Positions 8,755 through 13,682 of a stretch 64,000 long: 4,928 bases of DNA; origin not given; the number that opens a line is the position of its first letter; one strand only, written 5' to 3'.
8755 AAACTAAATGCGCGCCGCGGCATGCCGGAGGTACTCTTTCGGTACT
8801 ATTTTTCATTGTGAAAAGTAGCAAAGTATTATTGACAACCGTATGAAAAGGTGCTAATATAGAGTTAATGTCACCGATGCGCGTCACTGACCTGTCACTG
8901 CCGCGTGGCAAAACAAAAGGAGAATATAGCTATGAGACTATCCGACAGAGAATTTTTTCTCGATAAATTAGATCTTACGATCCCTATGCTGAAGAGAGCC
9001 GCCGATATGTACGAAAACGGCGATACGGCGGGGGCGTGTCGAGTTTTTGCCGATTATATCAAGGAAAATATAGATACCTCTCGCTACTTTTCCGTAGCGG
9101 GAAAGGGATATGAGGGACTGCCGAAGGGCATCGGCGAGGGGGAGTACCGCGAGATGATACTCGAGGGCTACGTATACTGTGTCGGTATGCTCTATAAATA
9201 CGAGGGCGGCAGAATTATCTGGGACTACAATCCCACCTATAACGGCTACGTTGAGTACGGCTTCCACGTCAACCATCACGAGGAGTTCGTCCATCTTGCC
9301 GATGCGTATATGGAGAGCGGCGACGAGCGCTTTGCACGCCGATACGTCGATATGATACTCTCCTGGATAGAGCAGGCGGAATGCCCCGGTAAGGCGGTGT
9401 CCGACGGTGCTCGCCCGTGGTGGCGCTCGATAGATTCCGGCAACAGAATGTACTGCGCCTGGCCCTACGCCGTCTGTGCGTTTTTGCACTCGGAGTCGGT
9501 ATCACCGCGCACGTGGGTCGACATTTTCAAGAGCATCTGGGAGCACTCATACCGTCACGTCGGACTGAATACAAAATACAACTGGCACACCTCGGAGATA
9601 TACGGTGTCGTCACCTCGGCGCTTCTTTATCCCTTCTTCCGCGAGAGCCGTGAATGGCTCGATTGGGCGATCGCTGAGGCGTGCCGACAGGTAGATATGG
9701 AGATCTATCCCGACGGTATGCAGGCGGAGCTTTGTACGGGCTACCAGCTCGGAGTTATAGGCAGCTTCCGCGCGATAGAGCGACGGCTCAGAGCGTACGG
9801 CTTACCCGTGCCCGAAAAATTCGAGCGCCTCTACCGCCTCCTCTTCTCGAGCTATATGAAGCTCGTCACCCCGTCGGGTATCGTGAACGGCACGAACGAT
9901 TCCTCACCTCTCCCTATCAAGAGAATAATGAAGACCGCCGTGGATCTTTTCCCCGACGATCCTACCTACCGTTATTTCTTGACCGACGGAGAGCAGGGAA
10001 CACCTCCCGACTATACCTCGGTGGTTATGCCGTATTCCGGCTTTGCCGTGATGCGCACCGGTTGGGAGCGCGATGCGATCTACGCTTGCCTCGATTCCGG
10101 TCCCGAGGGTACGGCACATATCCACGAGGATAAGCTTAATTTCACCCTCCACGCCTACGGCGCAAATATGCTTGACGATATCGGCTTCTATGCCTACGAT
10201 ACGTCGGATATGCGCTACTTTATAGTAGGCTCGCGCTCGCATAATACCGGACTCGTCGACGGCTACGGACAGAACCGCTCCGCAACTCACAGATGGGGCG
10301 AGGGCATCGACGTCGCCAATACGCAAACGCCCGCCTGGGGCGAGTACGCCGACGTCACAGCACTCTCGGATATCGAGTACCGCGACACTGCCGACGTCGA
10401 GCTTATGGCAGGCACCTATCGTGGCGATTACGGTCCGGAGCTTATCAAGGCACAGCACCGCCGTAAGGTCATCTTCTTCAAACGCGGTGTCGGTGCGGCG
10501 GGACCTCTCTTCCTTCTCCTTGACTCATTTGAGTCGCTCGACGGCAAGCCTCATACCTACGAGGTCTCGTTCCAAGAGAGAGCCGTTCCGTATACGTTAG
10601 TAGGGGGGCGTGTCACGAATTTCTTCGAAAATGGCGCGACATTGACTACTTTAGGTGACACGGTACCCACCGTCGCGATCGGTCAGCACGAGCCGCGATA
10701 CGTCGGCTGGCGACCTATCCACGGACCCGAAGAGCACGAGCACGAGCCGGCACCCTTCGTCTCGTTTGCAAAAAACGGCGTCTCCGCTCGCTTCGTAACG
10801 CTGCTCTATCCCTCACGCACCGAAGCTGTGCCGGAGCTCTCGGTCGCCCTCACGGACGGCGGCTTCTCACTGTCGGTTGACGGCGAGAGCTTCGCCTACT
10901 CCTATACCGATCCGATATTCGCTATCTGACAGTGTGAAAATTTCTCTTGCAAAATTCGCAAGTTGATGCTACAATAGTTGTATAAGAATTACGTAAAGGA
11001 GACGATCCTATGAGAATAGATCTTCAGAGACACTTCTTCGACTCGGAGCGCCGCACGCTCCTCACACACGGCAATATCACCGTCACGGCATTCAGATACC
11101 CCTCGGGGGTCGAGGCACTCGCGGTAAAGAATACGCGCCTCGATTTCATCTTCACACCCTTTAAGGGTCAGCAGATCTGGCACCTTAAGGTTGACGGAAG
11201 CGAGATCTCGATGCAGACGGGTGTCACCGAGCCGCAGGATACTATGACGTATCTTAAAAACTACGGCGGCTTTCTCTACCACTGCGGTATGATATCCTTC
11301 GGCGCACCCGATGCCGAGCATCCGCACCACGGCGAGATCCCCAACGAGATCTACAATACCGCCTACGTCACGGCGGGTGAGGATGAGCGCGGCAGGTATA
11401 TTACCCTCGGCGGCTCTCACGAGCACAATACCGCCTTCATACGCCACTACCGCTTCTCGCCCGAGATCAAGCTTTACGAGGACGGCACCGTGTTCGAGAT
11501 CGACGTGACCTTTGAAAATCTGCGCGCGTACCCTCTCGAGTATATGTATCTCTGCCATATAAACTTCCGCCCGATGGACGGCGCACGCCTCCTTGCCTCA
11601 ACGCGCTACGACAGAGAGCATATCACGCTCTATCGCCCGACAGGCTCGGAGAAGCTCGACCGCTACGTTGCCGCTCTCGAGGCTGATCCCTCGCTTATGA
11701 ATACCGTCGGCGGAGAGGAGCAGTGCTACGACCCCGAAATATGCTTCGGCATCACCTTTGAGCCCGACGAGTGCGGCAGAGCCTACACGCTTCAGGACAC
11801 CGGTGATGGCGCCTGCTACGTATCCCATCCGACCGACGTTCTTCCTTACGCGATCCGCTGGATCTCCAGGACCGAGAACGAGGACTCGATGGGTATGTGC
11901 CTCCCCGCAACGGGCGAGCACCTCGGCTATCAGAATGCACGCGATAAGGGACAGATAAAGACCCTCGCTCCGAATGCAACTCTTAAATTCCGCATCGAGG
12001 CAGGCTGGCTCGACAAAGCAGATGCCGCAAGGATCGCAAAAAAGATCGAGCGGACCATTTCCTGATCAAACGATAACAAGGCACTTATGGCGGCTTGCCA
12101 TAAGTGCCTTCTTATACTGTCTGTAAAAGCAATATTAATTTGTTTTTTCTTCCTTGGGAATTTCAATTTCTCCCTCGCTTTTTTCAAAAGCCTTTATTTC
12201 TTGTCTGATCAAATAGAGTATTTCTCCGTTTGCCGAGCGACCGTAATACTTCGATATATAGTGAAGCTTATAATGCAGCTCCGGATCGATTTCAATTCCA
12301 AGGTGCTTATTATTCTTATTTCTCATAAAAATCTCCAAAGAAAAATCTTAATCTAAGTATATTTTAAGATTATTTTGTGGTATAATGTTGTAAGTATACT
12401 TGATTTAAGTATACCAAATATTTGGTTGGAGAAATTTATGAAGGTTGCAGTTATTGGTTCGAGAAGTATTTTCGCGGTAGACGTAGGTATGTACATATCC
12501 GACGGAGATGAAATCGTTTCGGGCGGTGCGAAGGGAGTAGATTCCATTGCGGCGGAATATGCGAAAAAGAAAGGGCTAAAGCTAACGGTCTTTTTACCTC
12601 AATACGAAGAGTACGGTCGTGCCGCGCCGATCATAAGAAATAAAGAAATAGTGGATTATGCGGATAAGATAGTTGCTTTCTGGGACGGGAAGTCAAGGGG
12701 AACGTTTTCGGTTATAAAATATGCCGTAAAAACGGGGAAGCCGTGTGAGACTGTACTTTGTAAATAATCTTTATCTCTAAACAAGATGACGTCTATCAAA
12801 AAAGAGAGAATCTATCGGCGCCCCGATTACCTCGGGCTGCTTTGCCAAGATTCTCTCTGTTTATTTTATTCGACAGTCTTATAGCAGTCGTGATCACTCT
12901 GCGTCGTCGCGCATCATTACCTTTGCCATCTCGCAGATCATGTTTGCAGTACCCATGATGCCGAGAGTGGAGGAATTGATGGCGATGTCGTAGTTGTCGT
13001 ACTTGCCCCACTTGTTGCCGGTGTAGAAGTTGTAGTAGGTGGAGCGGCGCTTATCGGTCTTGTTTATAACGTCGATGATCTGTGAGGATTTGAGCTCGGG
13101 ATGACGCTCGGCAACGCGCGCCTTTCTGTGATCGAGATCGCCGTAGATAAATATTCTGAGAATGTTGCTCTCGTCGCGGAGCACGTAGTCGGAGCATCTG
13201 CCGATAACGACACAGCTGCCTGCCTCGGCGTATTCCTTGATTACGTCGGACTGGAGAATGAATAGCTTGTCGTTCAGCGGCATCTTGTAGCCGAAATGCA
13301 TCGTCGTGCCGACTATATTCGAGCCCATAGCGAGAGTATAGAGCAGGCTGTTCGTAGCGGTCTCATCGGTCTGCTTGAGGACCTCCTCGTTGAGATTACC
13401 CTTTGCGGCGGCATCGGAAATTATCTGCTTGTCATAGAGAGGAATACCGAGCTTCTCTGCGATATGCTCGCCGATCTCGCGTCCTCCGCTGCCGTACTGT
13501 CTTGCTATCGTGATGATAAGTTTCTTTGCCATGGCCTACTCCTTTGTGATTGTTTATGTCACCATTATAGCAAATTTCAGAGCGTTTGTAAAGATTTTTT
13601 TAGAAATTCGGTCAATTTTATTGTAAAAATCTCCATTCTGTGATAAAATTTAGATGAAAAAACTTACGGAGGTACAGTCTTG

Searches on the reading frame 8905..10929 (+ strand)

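Call 88: search_protein_families(library=pfam, proteins=[window:8905-10929:+], max_evalue=0.001)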
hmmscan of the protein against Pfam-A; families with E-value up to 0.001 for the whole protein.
window:8905-10929:+ (674 aa): 2 families
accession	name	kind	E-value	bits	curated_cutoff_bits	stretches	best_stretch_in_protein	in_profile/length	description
PF16889.11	Hepar_II_III_N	-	6.1e-38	131.5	22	1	20-357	3-340/340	Heparinase II/III N-terminus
PF07940.18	Hepar_II_III_C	-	2.5e-14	53.8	24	1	371-557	5-164/237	Heparinase II/III-like, C-terminal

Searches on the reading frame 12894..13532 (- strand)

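Call 88: search_protein_families(library=pfam, proteins=[window:12894-13532:-], max_evalue=0.001)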
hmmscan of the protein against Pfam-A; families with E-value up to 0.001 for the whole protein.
window:12894-13532:- (212 aa): 1 family
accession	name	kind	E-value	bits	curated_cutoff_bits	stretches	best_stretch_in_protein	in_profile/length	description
PF13189.12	Cytidylate_kin2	-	7.1e-54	183.1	28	1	6-188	1-175/176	Cytidylate kinase-like family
